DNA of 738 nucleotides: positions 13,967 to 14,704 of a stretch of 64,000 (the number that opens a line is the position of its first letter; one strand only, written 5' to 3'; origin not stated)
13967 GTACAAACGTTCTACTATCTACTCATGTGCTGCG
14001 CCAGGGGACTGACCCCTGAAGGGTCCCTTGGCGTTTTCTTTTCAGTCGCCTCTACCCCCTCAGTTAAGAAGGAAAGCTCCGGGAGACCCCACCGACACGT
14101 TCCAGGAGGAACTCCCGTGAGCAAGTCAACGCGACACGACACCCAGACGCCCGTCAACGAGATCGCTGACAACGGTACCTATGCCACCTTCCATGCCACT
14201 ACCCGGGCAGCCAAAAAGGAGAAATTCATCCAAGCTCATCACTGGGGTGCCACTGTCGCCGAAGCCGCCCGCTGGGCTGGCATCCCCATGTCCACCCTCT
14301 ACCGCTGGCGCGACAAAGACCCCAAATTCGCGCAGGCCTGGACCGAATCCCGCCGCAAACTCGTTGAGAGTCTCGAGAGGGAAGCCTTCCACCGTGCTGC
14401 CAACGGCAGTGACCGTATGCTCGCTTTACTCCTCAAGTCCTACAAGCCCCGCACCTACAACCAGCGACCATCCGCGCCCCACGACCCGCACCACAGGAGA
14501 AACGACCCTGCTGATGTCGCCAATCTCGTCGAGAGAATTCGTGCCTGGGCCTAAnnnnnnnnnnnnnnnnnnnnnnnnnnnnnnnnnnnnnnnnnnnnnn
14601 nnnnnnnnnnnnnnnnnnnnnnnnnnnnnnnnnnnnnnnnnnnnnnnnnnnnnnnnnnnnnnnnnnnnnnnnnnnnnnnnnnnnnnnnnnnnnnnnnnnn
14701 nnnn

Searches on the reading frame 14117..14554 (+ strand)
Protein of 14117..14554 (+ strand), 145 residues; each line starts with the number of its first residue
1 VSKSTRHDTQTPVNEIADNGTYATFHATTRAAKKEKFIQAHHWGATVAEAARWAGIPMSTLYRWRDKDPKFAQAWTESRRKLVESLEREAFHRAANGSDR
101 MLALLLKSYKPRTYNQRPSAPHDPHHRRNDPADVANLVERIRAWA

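Call 10: search_protein_families(library=pfam, proteins=[window:14117-14554:+], max_evalue=0.01)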
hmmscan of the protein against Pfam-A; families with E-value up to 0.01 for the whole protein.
window:14117-14554:+ (145 aa): 8 families
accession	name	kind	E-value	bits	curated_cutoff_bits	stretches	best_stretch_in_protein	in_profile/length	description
PF13022.12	HTH_Tnp_1_2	-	0.00043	20.8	27.9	1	44-91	26-72/122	Helix-turn-helix of insertion element transposase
PF01527.26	HTH_Tnp_1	-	0.00051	20.6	24.1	1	34-69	12-48/75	Transposase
PF13384.12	HTH_23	-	0.00065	19.9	24.6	1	37-66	10-39/50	Homeodomain-like domain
PF20432.4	Xre-like-HTH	-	0.00068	20.3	25.8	1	40-67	19-45/63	Antitoxin Xre-like helix-turn-helix domain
PF20901.3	Sf6_terminase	-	0.00097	19.6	27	1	43-99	15-72/106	Bacteriophage Sf6, terminase small subunit-like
PF13518.12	HTH_28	-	0.0013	19.3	25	1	34-67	2-35/52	Helix-turn-helix domain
PF13551.12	HTH_29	-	0.0047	17.4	28.1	0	44-66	13-34/64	Winged helix-turn helix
PF04218.19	CENP-B_N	-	0.0068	16.5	21.2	0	36-71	14-49/53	CENP-B N-terminal DNA-binding domain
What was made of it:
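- On Phage terminase small subunit (protein 14117-14554): Pfam Sf6_terminase scores 19.6 bits, below its 27-bit cut-off, and HTH_Tnp_1_2 scores 20.8 against 27.9 (call 10).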

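Call 11: search_protein_families(library=phrogs, proteins=[window:14117-14554:+], max_evalue=0.01)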
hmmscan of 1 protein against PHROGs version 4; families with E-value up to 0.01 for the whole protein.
window:14117-14554:+ (145 aa): 8 families
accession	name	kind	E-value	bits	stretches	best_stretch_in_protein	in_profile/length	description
phrog_4044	-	head and packaging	5.5e-17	62.8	1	29-101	24-96/180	terminase small subunit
phrog_4102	-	head and packaging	2.2e-08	35.5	1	32-107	18-103/166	terminase small subunit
phrog_151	-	integration and excision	0.00044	19.9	1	11-108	108-218/582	transposase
phrog_1482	-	head and packaging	0.00051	20.7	1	32-92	18-79/147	terminase small subunit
phrog_3064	-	head and packaging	0.0015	19.1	1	33-79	71-116/175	terminase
phrog_309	-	head and packaging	0.002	19.2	1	35-94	144-206/319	terminase small subunit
phrog_157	-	integration and excision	0.0045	17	1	28-78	199-243/580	transposase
phrog_7344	-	head and packaging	0.0088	17.3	0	46-95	30-78/161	terminase small subunit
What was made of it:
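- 14117..14554 (+): Orphan small-terminase (TerS) family gene, 145 aa, GTG start, AGGAGG at 14104-14109. PHROG 4044 'terminase small subunit' matches at E=5.5e-17 (call 11).
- On Phage terminase small subunit (protein 14117-14554): PHROG 4044 matches at E=5.5e-17 and PHROG 4102 at E=2.2e-8 (call 11).
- PHROG 4044 matches at E=5.5e-17 (call 11).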

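Call 12: find_encoding_contigs(protein=window:14117-14554:+, flank=5000, max_places=10)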
Protein window:14117-14554:+ (145 aa): 8 contigs read that carry it; 8 places shown.
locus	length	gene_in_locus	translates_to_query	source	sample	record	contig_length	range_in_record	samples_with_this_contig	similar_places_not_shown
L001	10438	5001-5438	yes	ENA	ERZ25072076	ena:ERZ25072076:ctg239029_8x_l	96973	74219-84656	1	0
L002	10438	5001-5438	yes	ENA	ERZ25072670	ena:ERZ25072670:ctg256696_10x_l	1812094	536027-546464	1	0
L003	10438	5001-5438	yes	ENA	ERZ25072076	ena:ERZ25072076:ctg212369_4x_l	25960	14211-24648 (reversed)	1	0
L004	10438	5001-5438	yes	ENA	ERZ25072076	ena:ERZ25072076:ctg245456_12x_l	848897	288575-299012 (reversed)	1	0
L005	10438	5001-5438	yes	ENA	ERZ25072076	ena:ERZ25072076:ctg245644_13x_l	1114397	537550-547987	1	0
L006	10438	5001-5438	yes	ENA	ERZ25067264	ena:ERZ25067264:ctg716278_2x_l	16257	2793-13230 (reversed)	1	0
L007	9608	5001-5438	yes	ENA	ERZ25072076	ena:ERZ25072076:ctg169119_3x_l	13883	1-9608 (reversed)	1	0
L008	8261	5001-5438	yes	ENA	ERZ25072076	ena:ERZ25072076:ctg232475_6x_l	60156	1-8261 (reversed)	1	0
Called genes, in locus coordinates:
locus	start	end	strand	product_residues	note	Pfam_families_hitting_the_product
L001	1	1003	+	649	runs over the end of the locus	PF16177:ACAS_N, PF00501:AMP-binding, PF13193:AMP-binding_C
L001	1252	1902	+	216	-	PF08241:Methyltransf_11, PF01209:Ubie_methyltran (weak), PF08242:Methyltransf_12 (faint), PF13649:Methyltransf_25 (weak), PF13847:Methyltransf_31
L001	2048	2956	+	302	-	PF02086:MethyltransfD12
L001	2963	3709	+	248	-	-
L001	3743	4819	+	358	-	PF02615:Ldh_2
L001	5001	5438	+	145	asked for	-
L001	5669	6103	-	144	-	PF13673:Acetyltransf_10, PF00583:Acetyltransf_1, PF13508:Acetyltransf_7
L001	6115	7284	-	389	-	PF00266:Aminotran_5, PF00155:Aminotran_1_2 (weak), PF01041:DegT_DnrJ_EryC1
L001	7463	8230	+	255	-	PF00378:ECH_1, PF16113:ECH_2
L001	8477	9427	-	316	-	PF00296:Bac_luciferase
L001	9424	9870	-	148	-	-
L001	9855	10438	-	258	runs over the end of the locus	PF00106:adh_short, PF08659:KR, PF13561:adh_short_C2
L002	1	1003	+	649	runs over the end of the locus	PF16177:ACAS_N, PF00501:AMP-binding, PF13193:AMP-binding_C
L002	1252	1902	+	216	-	PF08241:Methyltransf_11, PF01209:Ubie_methyltran (weak), PF08242:Methyltransf_12 (faint), PF13649:Methyltransf_25 (weak), PF13847:Methyltransf_31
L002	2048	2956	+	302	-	PF02086:MethyltransfD12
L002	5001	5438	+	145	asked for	-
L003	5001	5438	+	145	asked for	-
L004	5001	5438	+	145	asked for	-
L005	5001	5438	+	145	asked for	-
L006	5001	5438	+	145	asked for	-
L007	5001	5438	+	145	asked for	-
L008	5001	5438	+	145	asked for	-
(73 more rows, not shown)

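Call 13: find_homologous_proteins(query=window:14117-14554:+)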
Query window:14117-14554:+ (145 aa): 9 proteins with E <= 0.001 among 32 candidates.
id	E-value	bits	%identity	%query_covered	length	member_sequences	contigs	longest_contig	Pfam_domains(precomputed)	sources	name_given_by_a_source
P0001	9.3e-92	322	99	100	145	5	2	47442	-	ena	-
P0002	5.5e-70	252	79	100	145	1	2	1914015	-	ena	-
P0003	9.7e-61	222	70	100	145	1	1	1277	-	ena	-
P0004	4.4e-52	194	64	99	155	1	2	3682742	-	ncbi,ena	-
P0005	7.1e-43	164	61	83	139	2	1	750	-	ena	-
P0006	9.6e-43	164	61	82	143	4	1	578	-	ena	-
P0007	2.0e-37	146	55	80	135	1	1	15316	-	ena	-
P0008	8.8e-24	102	47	82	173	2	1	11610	-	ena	-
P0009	1.6e-21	95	44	81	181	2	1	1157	PF01527.27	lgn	-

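Call 15: find_encoding_contigs(protein=P0002, flank=5000, max_places=4)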
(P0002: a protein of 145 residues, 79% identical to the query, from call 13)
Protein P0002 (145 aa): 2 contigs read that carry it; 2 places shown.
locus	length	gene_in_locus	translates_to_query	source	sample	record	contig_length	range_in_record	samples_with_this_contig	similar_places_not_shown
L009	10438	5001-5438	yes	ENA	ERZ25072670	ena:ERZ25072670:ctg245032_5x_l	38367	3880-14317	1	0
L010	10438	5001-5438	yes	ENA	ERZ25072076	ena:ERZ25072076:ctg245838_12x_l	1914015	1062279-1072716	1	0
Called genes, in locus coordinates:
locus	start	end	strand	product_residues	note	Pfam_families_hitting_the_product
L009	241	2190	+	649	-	PF16177:ACAS_N, PF00501:AMP-binding, PF13193:AMP-binding_C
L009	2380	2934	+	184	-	PF08241:Methyltransf_11, PF13649:Methyltransf_25 (faint), PF13847:Methyltransf_31 (weak)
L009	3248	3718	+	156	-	-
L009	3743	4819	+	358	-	PF02615:Ldh_2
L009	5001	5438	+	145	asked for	-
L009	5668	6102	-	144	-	PF13673:Acetyltransf_10, PF00583:Acetyltransf_1, PF13508:Acetyltransf_7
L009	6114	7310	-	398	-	PF00155:Aminotran_1_2 (weak), PF00266:Aminotran_5, PF01041:DegT_DnrJ_EryC1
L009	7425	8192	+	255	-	PF00378:ECH_1, PF16113:ECH_2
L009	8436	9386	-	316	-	PF00296:Bac_luciferase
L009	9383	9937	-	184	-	-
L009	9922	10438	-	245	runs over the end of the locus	PF00106:adh_short, PF08659:KR, PF13561:adh_short_C2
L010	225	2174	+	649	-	PF16177:ACAS_N, PF00501:AMP-binding, PF13193:AMP-binding_C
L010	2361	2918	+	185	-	PF08241:Methyltransf_11, PF13649:Methyltransf_25 (faint), PF13847:Methyltransf_31 (weak)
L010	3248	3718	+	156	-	-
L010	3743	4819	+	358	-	PF02615:Ldh_2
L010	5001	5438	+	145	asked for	-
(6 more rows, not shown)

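Call 16: find_encoding_contigs(protein=P0004, flank=5000, max_places=4)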
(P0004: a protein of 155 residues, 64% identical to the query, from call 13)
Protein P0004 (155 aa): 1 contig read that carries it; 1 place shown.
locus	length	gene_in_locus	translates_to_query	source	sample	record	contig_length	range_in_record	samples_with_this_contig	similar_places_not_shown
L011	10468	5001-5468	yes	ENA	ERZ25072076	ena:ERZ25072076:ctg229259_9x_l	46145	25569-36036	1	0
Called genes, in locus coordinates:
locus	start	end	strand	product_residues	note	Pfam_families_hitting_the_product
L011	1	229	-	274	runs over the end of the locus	PF00005:ABC_tran, PF13304:AAA_21 (faint)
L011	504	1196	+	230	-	PF06778:Chlor_dismutase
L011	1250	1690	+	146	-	PF05685:Uma2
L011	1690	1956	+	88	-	-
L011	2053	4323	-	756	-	PF00330:Aconitase, PF00694:Aconitase_C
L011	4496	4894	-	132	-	PF13183:Fer4_8 (faint), PF14697:Fer4_21 (faint), PF12797:Fer4_2 (faint), PF13237:Fer4_10 (weak), PF12838:Fer4_7 (weak), PF13187:Fer4_9 (faint), PF13484:Fer4_16 (faint), PF00037:Fer4 (weak)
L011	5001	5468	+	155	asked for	-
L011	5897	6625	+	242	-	PF01738:DLH, PF00326:Peptidase_S9 (faint), PF08840:BAAT_C (weak)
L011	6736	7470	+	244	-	PF01738:DLH, PF00561:Abhydrolase_1 (weak), PF00326:Peptidase_S9 (faint)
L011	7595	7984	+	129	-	PF01042:Ribonuc_L-PSP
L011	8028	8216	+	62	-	-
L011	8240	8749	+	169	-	PF03352:Adenine_glyco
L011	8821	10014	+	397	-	PF01134:GIDA (faint), PF01266:DAO, PF07992:Pyr_redox_2 (faint), PF13450:NAD_binding_8 (weak)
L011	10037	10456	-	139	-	PF03928:HbpS-like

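Call 20: find_encoding_contigs(protein=P0007, flank=4000, max_places=3)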
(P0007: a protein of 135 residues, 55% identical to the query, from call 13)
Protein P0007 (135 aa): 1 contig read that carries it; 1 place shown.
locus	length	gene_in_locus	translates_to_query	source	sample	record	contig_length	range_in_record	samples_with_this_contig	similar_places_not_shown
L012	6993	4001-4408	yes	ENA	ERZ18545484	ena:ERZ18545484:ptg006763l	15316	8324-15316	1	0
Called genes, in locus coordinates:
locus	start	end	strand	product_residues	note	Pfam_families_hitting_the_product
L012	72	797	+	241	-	PF16177:ACAS_N, PF00501:AMP-binding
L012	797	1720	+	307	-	PF00501:AMP-binding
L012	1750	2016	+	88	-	PF13193:AMP-binding_C (weak)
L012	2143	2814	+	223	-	PF01209:Ubie_methyltran (weak), PF08241:Methyltransf_11, PF13649:Methyltransf_25 (weak), PF13847:Methyltransf_31 (weak)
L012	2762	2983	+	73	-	PF02615:Ldh_2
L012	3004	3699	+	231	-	PF02615:Ldh_2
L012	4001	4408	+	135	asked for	-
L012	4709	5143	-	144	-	PF13673:Acetyltransf_10, PF00583:Acetyltransf_1, PF13508:Acetyltransf_7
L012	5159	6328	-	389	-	PF00266:Aminotran_5, PF00155:Aminotran_1_2 (weak), PF01041:DegT_DnrJ_EryC1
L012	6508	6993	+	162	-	?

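Call 21: find_encoding_contigs(protein=P0008, flank=4000, max_places=3)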
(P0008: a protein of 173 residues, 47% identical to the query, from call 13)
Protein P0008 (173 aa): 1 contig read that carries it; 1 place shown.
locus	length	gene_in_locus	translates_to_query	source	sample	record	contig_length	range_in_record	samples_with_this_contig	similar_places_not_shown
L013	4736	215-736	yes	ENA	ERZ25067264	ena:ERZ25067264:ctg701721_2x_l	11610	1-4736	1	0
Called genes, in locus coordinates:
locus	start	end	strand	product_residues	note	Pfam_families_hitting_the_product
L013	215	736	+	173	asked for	-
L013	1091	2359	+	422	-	PF01979:Amidohydro_1, PF07969:Amidohydro_3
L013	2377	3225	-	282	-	PF08450:SGL, PF24684:Vgb_lyase (faint)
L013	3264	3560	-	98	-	PF09948:PpoB2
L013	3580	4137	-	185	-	PF09948:PpoB2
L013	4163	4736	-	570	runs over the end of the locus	PF01012:ETF, PF00766:ETF_alpha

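Call 25: find_related_loci(query=A2, collection=genome_contigs, flank=3000)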
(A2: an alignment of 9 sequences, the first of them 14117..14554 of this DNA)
Query A2 (145 aa) in genome_contigs; peptide patterns used: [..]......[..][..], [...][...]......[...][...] (x = any residue, [..] = any of these).
598 stretches matched a pattern (row limit reached: there are more); 3 encode a relative of the query (tblastn E <= 1e-3); 3 distinct loci.
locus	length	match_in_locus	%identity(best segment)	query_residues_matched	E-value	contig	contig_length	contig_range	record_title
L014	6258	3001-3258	52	34-117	8e-27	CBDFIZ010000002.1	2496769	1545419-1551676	MAG: Dehalococcoidia bacterium isolate bbcfa8fe-e5b4-4dc8-882b-9555aaa6a448 genome assembly, contig: contig_2, whole gen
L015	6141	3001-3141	43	44-89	3e-6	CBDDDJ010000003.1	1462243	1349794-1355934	MAG: Alphaproteobacteria bacterium isolate 99a9255a-ae84-4480-a3c5-ef76749d4b3c genome assembly, contig: contig_3, whole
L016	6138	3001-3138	43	44-88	4e-6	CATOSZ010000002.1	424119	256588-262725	MAG: uncultured Alphaproteobacteria bacterium isolate 1311e4a2-7c2e-4e7e-97fd-c775e7e276f9 genome assembly, contig: cont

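Call 28: find_related_loci(query=A2, collection=viral_contigs, flank=3000)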
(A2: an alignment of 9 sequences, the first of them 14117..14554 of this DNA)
Query A2 (145 aa) in viral_contigs; peptide patterns used: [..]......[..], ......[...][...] (x = any residue, [..] = any of these).
48 stretches matched a pattern, but none encodes a relative of the query by tblastn (E <= 1e-3).
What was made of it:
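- Tried and rejected: IMG/VR scan with the protein alignment: no relatives (call 28).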

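Call 29: search_dna_similar(query=window:14117-14554:+, collection=phages, mode=protein, max_evalue=0.001, max_rows=25)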
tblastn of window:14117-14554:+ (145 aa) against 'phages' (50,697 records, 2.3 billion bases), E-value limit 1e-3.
Records with a match: 1; places in all: 1; records where one place covers at least 80% of the query: 0.
Best place of each record, by identity: <60% 1.
By first word of the organism name: Brevundimonas 1.
By host as written in the record: Brevundimonas pondensis LVF1 1.
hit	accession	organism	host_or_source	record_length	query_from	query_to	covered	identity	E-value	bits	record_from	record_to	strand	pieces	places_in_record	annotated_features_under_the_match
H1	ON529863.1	Brevundimonas phage vB_BpoS-Polewnik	Brevundimonas pondensis LVF1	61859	24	122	68%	33.0%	3e-8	57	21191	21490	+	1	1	terminase large subunit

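Call 30: get_annotated_region(hit=H1, flank=4000)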
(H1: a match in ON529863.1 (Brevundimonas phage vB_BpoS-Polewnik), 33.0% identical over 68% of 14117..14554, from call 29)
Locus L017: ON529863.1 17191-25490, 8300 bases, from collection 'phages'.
description: Brevundimonas phage vB_BpoS-Polewnik, complete genome.
organism: Brevundimonas phage vB_BpoS-Polewnik (NCBI taxid 2948606)
taxonomy: Viruses; Duplodnaviria; Heunggongvirae; Uroviricota; Caudoviricetes
host: Brevundimonas pondensis LVF1; source: sewage; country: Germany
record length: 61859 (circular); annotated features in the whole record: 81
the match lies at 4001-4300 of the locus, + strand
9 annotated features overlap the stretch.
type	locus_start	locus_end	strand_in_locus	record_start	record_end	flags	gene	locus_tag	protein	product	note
CDS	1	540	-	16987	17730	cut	-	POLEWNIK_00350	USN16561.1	hypothetical protein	-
CDS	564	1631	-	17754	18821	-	-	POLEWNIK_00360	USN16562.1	ribonucleoside-diphosphate reductase beta chain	-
CDS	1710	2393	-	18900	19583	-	-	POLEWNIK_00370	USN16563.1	putative flavin-dependent thymidylate synthase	-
CDS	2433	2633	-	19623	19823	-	-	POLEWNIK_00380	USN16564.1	hypothetical protein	-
CDS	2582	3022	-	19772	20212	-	-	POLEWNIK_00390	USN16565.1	hypothetical protein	-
CDS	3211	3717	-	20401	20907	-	-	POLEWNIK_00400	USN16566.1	hypothetical protein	-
CDS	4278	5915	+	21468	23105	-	-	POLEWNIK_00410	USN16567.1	terminase large subunit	-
CDS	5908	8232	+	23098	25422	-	-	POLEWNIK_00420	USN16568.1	putative portal protein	-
CDS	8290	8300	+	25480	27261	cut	-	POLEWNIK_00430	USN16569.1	hypothetical protein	-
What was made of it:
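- In Brevundimonas phage Polewnik the match lies just upstream of, and overlaps the first bases of, the annotated terL (calls 29-30).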

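Call 31: find_homologous_proteins(query=A2, max_evalue=0.00001)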
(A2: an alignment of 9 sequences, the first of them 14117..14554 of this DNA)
Query A2 (9 sequences) (145 aa, profile of the alignment): 74 proteins with E <= 0.00001 among 8000 candidates.
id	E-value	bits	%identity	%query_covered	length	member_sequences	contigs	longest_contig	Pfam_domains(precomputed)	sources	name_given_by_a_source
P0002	2.2e-69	250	79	100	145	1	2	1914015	-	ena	-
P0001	2.9e-68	246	99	100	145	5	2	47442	-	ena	-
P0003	4.0e-67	243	70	100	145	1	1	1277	-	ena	-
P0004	7.1e-66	238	64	99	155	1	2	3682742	-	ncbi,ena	-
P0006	1.3e-65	238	61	82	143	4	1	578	-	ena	-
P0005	4.0e-65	236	61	83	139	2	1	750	-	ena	-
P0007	9.1e-60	219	55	80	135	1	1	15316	-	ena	-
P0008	2.8e-55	204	47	82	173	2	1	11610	-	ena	-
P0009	6.5e-50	187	44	81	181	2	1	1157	PF01527.27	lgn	-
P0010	7.0e-49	183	50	74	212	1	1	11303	-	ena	-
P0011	1.1e-48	183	58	59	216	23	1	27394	-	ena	-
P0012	3.6e-48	181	58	59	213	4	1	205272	-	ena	-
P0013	2.1e-47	179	53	63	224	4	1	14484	PF13384.13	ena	-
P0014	3.2e-45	171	44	81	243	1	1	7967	-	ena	-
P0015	3.2e-41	158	45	99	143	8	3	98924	-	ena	-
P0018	1.3e-39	153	48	84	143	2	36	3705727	-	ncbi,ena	-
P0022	6.5e-39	151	42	96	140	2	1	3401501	-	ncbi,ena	-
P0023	8.0e-39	151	51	77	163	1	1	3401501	PF13551.13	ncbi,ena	-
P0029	8.7e-38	147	51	61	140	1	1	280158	-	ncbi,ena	-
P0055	1.6e-32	130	40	95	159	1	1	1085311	-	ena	-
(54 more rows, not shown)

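Call 32: find_encoding_contigs(protein=P0018, flank=2500, max_places=10)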
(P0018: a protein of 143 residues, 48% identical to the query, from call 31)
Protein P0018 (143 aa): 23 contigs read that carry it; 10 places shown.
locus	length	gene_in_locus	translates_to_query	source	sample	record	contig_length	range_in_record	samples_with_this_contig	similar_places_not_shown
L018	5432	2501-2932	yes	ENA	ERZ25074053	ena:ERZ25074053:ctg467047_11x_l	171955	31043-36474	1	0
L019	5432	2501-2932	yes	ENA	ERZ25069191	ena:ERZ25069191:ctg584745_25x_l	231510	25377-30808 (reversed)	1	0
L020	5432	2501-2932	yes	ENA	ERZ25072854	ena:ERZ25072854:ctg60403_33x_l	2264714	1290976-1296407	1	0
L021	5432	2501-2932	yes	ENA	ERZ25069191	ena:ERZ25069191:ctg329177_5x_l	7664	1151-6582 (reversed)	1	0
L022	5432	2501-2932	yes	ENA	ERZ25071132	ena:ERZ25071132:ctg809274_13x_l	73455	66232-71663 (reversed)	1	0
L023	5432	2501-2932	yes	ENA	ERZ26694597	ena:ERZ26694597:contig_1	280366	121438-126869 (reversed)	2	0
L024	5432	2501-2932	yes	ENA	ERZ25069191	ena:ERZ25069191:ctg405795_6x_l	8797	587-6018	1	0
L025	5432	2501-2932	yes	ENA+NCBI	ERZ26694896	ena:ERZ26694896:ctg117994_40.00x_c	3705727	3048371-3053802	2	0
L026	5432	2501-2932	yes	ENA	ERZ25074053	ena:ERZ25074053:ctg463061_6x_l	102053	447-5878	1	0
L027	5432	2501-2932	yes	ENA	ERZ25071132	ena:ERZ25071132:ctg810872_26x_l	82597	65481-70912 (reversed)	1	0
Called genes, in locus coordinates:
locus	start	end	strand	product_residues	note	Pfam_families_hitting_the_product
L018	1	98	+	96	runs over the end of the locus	PF01909:NTP_transf_2, PF18765:Polbeta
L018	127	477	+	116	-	PF01934:HepT-like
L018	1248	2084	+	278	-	-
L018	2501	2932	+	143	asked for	-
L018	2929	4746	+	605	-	-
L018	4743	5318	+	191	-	-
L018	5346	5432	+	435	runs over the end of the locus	PF04860:Phage_portal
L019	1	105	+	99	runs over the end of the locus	PF01541:GIY-YIG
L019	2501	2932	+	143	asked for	-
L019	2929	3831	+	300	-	-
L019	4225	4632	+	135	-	-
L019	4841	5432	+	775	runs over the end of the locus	PF04860:Phage_portal, PF12869:tRNA_anti-like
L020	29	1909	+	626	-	-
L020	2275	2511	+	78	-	-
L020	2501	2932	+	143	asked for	-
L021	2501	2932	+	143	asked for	-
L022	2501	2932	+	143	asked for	-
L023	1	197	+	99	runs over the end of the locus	PF01541:GIY-YIG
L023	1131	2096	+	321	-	-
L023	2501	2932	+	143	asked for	-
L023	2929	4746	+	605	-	-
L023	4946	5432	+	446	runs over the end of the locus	PF04860:Phage_portal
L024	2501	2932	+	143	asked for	-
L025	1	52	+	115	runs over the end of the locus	PF15919:HicB_lk_antitox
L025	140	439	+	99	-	PF01541:GIY-YIG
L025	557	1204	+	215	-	-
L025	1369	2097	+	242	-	-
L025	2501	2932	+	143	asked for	-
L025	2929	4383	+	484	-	-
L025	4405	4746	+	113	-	-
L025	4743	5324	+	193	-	-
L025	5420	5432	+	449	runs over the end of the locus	PF04860:Phage_portal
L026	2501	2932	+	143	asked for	-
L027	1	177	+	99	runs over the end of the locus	PF01541:GIY-YIG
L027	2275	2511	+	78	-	-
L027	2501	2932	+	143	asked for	-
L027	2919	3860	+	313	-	-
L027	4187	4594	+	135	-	-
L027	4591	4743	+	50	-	-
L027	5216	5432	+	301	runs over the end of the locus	PF04860:Phage_portal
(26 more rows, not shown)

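Call 33: find_encoding_contigs(protein=P0022, flank=2500, max_places=4)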
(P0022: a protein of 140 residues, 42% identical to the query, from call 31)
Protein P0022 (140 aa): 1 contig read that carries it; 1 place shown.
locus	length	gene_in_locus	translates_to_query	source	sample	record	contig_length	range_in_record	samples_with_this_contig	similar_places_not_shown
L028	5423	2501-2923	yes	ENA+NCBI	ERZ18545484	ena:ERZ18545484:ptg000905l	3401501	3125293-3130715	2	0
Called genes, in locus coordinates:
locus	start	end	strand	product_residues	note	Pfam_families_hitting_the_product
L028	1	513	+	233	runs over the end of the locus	-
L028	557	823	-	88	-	-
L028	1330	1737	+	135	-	-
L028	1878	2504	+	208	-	-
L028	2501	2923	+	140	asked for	-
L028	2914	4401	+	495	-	-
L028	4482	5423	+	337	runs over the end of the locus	PF00389:2-Hacid_dh, PF02826:2-Hacid_dh_C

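Call 34: find_encoding_contigs(protein=P0023, flank=2500, max_places=4)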
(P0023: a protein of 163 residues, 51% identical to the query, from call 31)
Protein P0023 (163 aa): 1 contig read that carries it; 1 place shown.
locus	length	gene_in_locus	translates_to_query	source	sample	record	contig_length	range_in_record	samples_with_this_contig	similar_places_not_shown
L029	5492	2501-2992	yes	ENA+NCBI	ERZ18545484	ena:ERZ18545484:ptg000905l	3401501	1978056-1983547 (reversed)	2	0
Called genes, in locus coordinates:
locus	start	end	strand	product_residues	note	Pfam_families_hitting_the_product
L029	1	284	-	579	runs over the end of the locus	PF00860:Xan_ur_permease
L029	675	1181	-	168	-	-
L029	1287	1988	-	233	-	-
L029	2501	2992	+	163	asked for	PF13551:HTH_29 (faint)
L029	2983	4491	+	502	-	PF13245:AAA_19 (faint)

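Call 38: find_encoding_contigs(protein=P0012, flank=2500, max_places=4)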
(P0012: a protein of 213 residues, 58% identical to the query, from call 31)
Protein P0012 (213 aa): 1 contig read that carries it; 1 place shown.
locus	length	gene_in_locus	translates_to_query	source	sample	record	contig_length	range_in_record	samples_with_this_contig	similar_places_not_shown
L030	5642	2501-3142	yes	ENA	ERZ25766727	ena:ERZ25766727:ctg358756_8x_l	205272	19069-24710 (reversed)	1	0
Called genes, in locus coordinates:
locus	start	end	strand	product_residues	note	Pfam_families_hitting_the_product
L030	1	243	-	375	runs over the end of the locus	PF01571:GCV_T, PF08669:GCV_T_C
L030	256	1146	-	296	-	PF00753:Lactamase_B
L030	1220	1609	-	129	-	PF18478:PIN_10 (weak), PF18480:DUF5615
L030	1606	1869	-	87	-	PF04255:DUF433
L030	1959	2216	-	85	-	PF04255:DUF433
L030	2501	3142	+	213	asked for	-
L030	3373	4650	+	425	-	PF01979:Amidohydro_1, PF07969:Amidohydro_3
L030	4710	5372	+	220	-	-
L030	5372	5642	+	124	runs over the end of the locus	PF14088:DUF4268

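Call 39: find_encoding_contigs(protein=P0015, flank=2500, max_places=4)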
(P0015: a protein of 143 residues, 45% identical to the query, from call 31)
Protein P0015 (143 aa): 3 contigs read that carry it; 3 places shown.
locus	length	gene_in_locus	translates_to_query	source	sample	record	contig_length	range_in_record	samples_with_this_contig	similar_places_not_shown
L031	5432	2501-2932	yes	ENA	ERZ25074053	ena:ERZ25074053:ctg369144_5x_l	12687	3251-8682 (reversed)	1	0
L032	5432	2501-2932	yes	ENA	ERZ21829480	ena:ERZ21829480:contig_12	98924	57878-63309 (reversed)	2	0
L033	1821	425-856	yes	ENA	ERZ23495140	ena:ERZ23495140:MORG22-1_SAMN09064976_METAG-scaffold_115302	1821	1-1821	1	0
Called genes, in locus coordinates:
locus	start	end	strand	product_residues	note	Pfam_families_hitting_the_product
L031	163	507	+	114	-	PF15919:HicB_lk_antitox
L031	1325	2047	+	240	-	PF13365:Trypsin_2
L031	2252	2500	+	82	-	-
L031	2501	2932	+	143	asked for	-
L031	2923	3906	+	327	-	-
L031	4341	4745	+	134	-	-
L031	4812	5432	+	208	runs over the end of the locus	-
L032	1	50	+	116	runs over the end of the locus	PF01934:HepT-like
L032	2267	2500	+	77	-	-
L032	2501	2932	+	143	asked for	-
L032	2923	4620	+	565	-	-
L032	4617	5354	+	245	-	-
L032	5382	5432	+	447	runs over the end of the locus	PF04860:Phage_portal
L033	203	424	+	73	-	-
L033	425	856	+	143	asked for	-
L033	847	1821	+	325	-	?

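Call 57: search_solved_structures(query=A3, max_evalue=1)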
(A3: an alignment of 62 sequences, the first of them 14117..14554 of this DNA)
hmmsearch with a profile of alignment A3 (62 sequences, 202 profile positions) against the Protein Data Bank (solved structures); distinct sequences matched with E-value up to 1: 7.
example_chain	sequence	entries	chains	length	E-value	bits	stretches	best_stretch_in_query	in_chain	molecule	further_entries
7zbs_X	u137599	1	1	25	0.027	17.7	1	55-76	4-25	HTH_8cm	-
5ydp_A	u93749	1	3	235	0.12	15.7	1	9-76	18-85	TetR transcriptional regulatory protein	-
4jkz_A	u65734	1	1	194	0.32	14.3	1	44-77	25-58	Transcriptional regulator, TetR family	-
4jl3_A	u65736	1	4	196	0.35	14.1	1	45-77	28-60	Transcriptional regulator, TetR family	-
3mvp_A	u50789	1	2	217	0.66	13.2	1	16-77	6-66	TetR/AcrR transcriptional regulator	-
1nwm_X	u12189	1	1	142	0.86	12.8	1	113-166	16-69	ADP-ribosylation factor binding protein GGA1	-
1o3x_A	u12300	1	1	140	0.87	12.8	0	113-166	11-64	ADP-ribosylation factor binding protein GGA1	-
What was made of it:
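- On Phage terminase small subunit (protein 14117-14554): There is no PDB sequence match (call 57).
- Tried and rejected: PDB sequence search with the family profile: no meaningful hit (call 57).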
